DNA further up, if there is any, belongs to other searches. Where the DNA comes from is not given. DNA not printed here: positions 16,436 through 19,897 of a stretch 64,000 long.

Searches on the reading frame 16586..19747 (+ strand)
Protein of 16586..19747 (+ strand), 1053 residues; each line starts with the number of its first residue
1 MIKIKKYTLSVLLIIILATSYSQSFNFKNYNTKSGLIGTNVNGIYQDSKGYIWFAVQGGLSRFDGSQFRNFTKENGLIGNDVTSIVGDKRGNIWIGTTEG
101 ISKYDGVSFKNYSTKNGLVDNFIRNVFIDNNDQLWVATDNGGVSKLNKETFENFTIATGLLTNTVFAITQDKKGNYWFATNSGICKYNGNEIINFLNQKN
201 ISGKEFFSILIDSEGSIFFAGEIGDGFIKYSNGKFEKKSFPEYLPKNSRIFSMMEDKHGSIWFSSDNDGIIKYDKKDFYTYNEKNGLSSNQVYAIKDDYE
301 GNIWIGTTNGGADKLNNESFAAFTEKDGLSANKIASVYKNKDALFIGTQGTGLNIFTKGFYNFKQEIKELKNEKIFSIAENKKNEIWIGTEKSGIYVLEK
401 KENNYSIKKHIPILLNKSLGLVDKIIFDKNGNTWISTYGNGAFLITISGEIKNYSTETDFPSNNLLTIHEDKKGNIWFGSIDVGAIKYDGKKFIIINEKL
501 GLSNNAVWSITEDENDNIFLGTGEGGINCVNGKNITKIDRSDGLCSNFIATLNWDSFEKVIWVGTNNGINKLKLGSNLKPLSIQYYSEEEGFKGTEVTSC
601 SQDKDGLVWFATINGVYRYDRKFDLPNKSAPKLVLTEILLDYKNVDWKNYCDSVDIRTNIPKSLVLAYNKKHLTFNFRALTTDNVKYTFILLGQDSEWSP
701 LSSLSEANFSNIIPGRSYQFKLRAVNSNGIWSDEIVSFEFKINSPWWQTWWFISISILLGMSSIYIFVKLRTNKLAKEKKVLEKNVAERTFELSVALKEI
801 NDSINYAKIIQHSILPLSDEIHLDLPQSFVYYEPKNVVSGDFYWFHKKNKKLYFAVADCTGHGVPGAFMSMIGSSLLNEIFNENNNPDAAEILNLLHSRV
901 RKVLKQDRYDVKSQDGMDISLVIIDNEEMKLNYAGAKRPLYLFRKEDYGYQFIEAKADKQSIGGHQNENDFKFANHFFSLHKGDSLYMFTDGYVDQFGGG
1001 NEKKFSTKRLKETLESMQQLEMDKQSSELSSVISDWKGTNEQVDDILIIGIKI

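Call 3: search_protein_families(library=pfam, proteins=[window:16586-19747:+], max_evalue=0.01)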
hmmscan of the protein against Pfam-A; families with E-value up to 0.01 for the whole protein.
window:16586-19747:+ (1053 aa): 3 families
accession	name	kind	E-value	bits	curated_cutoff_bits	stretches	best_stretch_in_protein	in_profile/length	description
PF07494.17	Reg_prop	-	7.3e-54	173.2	20.4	5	76-98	1-23/24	Two component regulator propeller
PF07228.17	SpoIIE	-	4.8e-20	72.8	25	1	850-1052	3-190/192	Stage II sporulation protein E (SpoIIE)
PF07495.19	Y_Y_Y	-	9.2e-10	38.7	26.6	1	681-742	4-64/65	Y_Y_Y domain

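Call 4: search_protein_families(library=ncbifam, proteins=[window:16586-19747:+], max_evalue=0.01)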
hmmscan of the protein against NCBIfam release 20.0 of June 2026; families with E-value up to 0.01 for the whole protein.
window:16586-19747:+ (1053 aa): 3 families
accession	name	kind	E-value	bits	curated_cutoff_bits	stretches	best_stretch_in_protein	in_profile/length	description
NF038263.1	prot_phos_SiaA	equivalog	4.8e-57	193.9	700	1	773-1052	377-656/658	biofilm regulation protein phosphatase SiaA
NF052228.1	T9SS_PorZ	equivalog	7e-26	90.9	260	4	23-190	466-662/757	type IX secretion system anionic LPS delivery protein PorZ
NF045505.1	RR_RssB_Pseudo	equivalog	4.7e-06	25.9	700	1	771-1003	123-348/394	two-component system response regulator RssB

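Call 12: find_related_loci(query=window:16586-19747:+, collection=genome_contigs, flank=10000)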
Query window:16586-19747:+ (1053 aa) in genome_contigs; peptide patterns used: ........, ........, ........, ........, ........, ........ (x = any residue, [..] = any of these).
93 stretches matched a pattern; 52 encode a relative of the query (tblastn E <= 1e-3); 52 distinct loci.
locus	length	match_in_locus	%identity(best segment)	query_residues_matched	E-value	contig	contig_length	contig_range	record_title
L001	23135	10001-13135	87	2-1045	0e+0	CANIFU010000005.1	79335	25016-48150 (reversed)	MAG: Bacteroidetes bacterium isolate RH-14apr17-211 genome assembly, contig: RH-14apr17-C689, whole genome shotgun seque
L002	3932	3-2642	94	26-1045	0e+0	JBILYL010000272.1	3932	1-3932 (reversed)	MAG: Bacteroidia bacterium isolate ME2019-02-15D0_3300044639_group8_bin100 Rohwer_bin406_scaffold_25141_c1, whole genome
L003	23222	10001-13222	36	4-1053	0e+0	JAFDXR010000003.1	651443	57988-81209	MAG: Bacteroidetes bacterium isolate SZAS-3 BACT-AMP-16__3__length-651443, whole genome shotgun sequence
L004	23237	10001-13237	32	1-1053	2e-164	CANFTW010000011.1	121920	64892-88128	MAG: Bacteroidetes bacterium isolate Jr-16oct17-282 genome assembly, contig: Jr-16oct17-C300, whole genome shotgun seque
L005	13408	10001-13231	33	3-1053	1e-156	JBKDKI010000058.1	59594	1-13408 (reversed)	MAG: Sphingobacteriaceae bacterium isolate samp_2119_concoct_958 samp_2119_632768, whole genome shotgun sequence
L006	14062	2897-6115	33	3-1053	3e-155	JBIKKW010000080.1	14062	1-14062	MAG: Bacteroidia bacterium isolate ME2014-08-05_3300044627_group5_bin76 Rohwer_bin414_scaffold_3966_c1, whole genome sho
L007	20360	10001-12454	29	26-808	6e-99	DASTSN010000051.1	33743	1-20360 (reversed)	MAG TPA_asm: Chitinophagaceae bacterium isolate SMAG_U2281 k141_1645992, whole genome shotgun sequence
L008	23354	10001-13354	30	3-1053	2e-135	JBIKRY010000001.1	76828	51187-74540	MAG: Bernardetiaceae bacterium isolate ME2015-06-19_3300044640_group6_bin139 Rohwer_bin614_scaffold_100_c1, whole genome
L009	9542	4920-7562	31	26-835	1e-93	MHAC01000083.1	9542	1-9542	MAG: Ignavibacteria bacterium GWF2_33_9 gwf2_scaffold_8373, whole genome shotgun sequence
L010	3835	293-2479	22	9-753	8e-57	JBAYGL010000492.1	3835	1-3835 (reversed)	MAG: Limisphaerales bacterium isolate SO_2016_GW1_124 scaffold47177_OW334_2016, whole genome shotgun sequence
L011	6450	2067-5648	24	25-1052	6e-56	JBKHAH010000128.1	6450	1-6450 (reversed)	MAG: Bacteroidales bacterium isolate D1M01_13 NODE_19296_length_6450_cov_20.550899, whole genome shotgun sequence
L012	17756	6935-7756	44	774-1053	1e-60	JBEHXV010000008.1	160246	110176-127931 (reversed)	MAG: Bacteroidota bacterium isolate ES1.bin.99 NODE_103_length_160246_cov_6.284457, whole genome shotgun sequence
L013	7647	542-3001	25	4-788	6e-47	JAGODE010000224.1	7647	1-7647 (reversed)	MAG: Chitinophagaceae bacterium isolate Gw_Bodden_bin_256 Gw_Bodden_15021_length_7647_cov_4.957979, whole genome shotgun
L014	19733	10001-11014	35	717-1053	2e-47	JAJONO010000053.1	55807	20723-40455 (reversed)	MAG: Bacteroidetes bacterium isolate C_No_T20_B_bin.59 scaffold_738, whole genome shotgun sequence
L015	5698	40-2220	40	495-1052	8e-46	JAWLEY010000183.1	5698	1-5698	MAG: Perlabentimonas sp. isolate 20BLK6-1.bin.99 NODE_17951_length_5698_cov_14.109305, whole genome shotgun sequence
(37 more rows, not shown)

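Call 49: search_protein_families(library=pfam, proteins=[L003:3-4550:+, L003:4657-7248:+, L003:7161-9908:+, L004:3189-7406:+, L004:7544-9934:+, L005:7323-9932:+, L006:6125-8806:-, L008:7259-9757:+], max_evalue=0.0001)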
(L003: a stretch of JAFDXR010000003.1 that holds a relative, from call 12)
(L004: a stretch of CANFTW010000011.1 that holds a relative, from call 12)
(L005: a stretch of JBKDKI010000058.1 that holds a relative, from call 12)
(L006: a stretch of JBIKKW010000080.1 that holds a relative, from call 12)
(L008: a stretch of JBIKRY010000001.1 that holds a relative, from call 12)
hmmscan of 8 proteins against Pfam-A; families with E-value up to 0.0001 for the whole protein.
L003:3-4550:+ (1515 aa): 5 families
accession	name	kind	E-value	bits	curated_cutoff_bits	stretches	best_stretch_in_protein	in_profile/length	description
PF20009.4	GEVED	-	1.3e-45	154.5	24.4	3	940-1027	3-78/78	GEVED domain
PF18962.6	Por_Secre_tail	-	1.7e-15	57.5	27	1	1435-1513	1-75/75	Secretion system C-terminal sorting domain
PF13620.12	CarboxypepD_reg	-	6e-07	30.2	32.3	1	1333-1389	9-64/82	Carboxypeptidase regulatory-like domain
PF17210.9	SdrD_B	-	2.8e-06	27.9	29.7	1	1336-1382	22-67/112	SdrD B-like domain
PF19081.6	Ig_7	-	4.5e-05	24.1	27.3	0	1134-1200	5-81/84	Ig-like domain CHU_C associated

L003:4657-7248:+ (863 aa): 1 family
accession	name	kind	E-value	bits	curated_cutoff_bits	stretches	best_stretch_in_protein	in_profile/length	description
PF18962.6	Por_Secre_tail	-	1e-10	42.2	27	1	783-861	1-75/75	Secretion system C-terminal sorting domain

L003:7161-9908:+ (915 aa): 1 family
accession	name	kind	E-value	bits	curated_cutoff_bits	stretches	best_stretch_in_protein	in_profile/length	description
PF18962.6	Por_Secre_tail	-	1.2e-10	41.9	27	1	835-913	1-75/75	Secretion system C-terminal sorting domain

L004:3189-7406:+ (1405 aa): 2 families
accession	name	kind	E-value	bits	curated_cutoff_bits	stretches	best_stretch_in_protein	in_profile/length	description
PF20009.4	GEVED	-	1.6e-42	144.6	24.4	3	895-983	1-77/78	GEVED domain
PF18962.6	Por_Secre_tail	-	9.1e-18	64.8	27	1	1325-1403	1-75/75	Secretion system C-terminal sorting domain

L004:7544-9934:+ (796 aa): 2 families
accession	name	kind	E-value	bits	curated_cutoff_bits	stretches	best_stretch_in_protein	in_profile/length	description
PF18962.6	Por_Secre_tail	-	7.4e-13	49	27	1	716-794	1-75/75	Secretion system C-terminal sorting domain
PF06739.17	SBBP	-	5e-06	26.8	20.5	0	97-126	1-31/38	Beta-propeller repeat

L005:7323-9932:+ (869 aa): 1 family
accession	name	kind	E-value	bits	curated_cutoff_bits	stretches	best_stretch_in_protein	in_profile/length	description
PF18962.6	Por_Secre_tail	-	1e-13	51.8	27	1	789-867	1-75/75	Secretion system C-terminal sorting domain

L006:6125-8806:- (893 aa): 3 families
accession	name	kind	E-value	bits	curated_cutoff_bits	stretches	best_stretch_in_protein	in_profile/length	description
PF18962.6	Por_Secre_tail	-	3.5e-14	53.3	27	1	815-890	1-74/75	Secretion system C-terminal sorting domain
PF06739.17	SBBP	-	5.3e-06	26.7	20.5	0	34-59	6-31/38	Beta-propeller repeat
PF13620.12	CarboxypepD_reg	-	8.4e-05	23.3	32.3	0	713-768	11-61/82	Carboxypeptidase regulatory-like domain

L008:7259-9757:+ (832 aa): 0 families

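Call 80: find_related_loci(query=A3, collection=metagenome_contigs, flank=6000)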
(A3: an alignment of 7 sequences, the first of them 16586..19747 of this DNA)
Query A3 (1053 aa) in metagenome_contigs; peptide patterns used: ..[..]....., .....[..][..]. (x = any residue, [..] = any of these).
600 stretches matched a pattern (row limit reached: there are more); 573 encode a relative of the query (tblastn E <= 1e-3); the best 80 are kept; 80 distinct loci.
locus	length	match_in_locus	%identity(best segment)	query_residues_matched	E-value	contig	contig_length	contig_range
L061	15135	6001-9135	49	5-1053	0e+0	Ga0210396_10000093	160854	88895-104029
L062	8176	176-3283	50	22-1052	0e+0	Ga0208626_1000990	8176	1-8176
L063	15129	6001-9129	40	11-1052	0e+0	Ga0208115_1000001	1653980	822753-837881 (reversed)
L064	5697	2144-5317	37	68-1053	0e+0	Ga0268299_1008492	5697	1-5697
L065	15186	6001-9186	35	26-1053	7e-180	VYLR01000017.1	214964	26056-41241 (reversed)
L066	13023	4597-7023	37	11-814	7e-171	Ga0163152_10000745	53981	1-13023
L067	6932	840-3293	38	3-822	2e-167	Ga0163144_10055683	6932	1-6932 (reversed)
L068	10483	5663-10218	34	67-1053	1e-153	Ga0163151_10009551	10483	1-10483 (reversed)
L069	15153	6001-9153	33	11-1053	3e-153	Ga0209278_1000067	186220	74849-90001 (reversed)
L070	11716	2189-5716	32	5-1053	7e-153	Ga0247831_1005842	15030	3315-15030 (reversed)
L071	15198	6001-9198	33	67-1052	2e-151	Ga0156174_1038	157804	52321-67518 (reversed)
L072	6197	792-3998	32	13-1052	9e-152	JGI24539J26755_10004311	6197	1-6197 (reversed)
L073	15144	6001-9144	31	71-1053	3e-150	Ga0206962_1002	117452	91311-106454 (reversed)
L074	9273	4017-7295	30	24-1053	5e-150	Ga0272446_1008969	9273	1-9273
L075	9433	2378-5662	32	6-1052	3e-149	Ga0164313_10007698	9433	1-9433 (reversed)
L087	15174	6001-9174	36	68-1053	0e+0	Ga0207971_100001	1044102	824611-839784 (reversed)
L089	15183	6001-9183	32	67-1052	1e-136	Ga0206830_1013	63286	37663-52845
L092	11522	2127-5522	31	6-1053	1e-128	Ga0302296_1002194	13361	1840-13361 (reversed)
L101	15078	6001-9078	31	68-1042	2e-118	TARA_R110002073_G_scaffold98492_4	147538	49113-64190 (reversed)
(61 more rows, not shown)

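Call 87: search_protein_families(library=padloc, proteins=[window:16586-19747:+], max_evalue=0.001)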
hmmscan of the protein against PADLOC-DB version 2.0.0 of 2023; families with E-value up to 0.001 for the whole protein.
window:16586-19747:+ (1053 aa): 0 families

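Call 95: search_protein_families(library=pfam, proteins=[L061:9262-14601:+, L092:5606-8455:+, L101:3468-5846:+, L087:2283-4277:+, L087:3-2270:+, L089:2-4144:+, L064:1-1536:+], max_evalue=0.0001)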
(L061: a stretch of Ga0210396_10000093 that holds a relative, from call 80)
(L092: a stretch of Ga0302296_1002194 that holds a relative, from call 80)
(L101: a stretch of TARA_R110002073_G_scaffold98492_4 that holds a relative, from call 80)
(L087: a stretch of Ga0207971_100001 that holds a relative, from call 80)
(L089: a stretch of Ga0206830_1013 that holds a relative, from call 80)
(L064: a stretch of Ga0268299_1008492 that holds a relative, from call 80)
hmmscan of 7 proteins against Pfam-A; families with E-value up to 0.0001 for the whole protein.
L061:9262-14601:+ (1779 aa): 4 families
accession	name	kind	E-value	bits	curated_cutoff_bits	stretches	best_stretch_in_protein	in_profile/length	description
PF19406.5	PKD_5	-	7e-128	417.3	25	7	980-1065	2-88/88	PKD-like domain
PF18962.6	Por_Secre_tail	-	1.3e-14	54.6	27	1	1707-1778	1-75/75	Secretion system C-terminal sorting domain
PF11589.14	DUF3244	-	3.5e-06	27.3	25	1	1715-1768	30-86/96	Domain of unknown function (DUF3244)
PF02012.26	BNR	-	2.4e-05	24.1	27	0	214-224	1-11/12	BNR/Asp-box repeat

L092:5606-8455:+ (949 aa): 3 families
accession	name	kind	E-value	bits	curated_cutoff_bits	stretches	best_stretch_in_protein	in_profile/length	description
PF13365.12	Trypsin_2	-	2.2e-10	41.8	27.6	1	238-404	1-143/144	Trypsin-like peptidase domain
PF18962.6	Por_Secre_tail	-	9.7e-08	32.6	27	1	868-937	1-66/75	Secretion system C-terminal sorting domain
PF00089.32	Trypsin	-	3.3e-07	30.8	20.6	1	225-425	16-214/220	Trypsin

L101:3468-5846:+ (792 aa): 3 families
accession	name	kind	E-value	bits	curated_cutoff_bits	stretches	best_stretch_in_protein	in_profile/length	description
PF18962.6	Por_Secre_tail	-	5.3e-12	46.3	27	1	717-790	3-74/75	Secretion system C-terminal sorting domain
PF13620.12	CarboxypepD_reg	-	1.6e-10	41.6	32.3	1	613-685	10-79/82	Carboxypeptidase regulatory-like domain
PF17210.9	SdrD_B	-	1.3e-07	32.2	29.7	0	615-682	22-85/112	SdrD B-like domain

L087:2283-4277:+ (664 aa): 4 families
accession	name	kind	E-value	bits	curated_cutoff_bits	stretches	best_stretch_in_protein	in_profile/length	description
PF13573.12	SprB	-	8.8e-21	73.7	28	1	203-238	2-37/37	SprB repeat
PF18962.6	Por_Secre_tail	-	1.5e-10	41.6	27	1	586-661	1-74/75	Secretion system C-terminal sorting domain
PF13620.12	CarboxypepD_reg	-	5.6e-07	30.3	32.3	1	480-549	10-74/82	Carboxypeptidase regulatory-like domain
PF22352.2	K319L-like_PKD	-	8.3e-05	23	27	0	132-192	12-82/84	K319L-like, PKD domain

L087:3-2270:+ (755 aa): 4 families
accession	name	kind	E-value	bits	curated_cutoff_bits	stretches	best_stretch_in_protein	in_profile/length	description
PF13573.12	SprB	-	2.2e-15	56.4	28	1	296-327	5-36/37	SprB repeat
PF18962.6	Por_Secre_tail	-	3.4e-08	34.1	27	1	677-752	1-74/75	Secretion system C-terminal sorting domain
PF13620.12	CarboxypepD_reg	-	1.2e-06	29.2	32.3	1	571-640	10-74/82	Carboxypeptidase regulatory-like domain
PF17210.9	SdrD_B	-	2.9e-06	27.9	29.7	0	573-625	22-69/112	SdrD B-like domain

L089:2-4144:+ (1380 aa): 4 families
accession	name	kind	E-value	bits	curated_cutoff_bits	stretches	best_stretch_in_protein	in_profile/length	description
PF13573.12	SprB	-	2.8e-17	62.5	28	3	514-545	2-34/37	SprB repeat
PF18962.6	Por_Secre_tail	-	1.5e-15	57.7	27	1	1302-1378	1-74/75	Secretion system C-terminal sorting domain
PF11589.14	DUF3244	-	2.7e-05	24.5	25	0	1318-1377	37-94/96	Domain of unknown function (DUF3244)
PF16967.11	TcfC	-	5.5e-05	23.1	29.4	0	1351-1366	35-50/68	E-set like domain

L064:1-1536:+ (511 aa): 3 families
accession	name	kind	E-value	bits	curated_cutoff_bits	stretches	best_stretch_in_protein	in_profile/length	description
PF18911.6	PKD_4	-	2.4e-14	53.6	27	1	353-401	29-77/85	PKD domain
PF00801.26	PKD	-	1.1e-11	45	23.5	1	356-400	27-73/80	PKD domain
PF18962.6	Por_Secre_tail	-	1.6e-11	44.7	27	1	438-509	1-74/75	Secretion system C-terminal sorting domain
